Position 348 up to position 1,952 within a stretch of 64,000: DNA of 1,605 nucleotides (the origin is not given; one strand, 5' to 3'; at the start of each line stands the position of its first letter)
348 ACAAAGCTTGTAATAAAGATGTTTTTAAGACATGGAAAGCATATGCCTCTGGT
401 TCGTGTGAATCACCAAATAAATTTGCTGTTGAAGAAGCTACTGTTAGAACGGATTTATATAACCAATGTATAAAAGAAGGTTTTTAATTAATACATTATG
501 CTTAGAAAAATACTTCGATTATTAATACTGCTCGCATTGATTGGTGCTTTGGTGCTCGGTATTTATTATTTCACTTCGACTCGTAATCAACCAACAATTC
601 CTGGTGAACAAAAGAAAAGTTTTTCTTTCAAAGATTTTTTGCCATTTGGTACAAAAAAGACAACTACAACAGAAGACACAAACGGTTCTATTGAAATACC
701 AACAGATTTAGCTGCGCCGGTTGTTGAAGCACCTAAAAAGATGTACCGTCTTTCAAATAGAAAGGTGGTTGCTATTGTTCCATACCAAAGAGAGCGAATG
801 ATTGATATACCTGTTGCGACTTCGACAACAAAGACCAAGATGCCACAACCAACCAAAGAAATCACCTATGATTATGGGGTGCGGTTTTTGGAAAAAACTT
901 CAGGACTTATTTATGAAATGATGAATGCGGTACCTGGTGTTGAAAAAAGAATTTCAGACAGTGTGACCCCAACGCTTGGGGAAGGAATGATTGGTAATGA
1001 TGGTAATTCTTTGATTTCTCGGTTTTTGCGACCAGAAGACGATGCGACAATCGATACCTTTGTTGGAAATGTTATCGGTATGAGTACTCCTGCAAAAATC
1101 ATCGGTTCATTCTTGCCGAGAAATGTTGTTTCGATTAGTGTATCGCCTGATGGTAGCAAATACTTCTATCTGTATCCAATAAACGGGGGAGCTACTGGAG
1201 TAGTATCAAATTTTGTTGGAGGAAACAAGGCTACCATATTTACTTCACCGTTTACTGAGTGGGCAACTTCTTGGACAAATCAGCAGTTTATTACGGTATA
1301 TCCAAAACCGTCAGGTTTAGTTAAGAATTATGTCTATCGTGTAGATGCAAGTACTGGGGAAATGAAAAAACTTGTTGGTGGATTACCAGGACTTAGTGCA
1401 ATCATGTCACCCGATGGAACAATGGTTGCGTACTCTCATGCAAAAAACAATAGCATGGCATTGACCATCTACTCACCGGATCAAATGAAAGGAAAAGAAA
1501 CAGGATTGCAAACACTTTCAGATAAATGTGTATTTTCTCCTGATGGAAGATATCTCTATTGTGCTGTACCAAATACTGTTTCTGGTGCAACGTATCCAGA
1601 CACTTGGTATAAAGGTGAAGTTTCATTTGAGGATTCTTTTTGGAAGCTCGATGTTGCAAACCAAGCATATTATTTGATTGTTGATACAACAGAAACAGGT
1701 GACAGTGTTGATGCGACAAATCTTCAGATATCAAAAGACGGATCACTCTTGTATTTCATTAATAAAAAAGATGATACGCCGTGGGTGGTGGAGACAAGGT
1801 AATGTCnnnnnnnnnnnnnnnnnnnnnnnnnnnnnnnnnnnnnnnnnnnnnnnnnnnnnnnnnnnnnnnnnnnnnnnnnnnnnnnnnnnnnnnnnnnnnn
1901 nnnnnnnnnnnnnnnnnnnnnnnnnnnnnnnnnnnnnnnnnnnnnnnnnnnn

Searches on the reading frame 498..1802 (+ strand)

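Call 8: search_protein_families(library=pfam, proteins=[window:498-1802:+], max_evalue=0.001)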
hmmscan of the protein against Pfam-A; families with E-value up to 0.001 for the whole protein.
window:498-1802:+ (434 aa): 1 family
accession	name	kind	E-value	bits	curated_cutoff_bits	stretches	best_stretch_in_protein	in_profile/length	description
PF07676.18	PD40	-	0.00018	21.8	20.9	0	346-354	16-24/38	WD40-like Beta Propeller Repeat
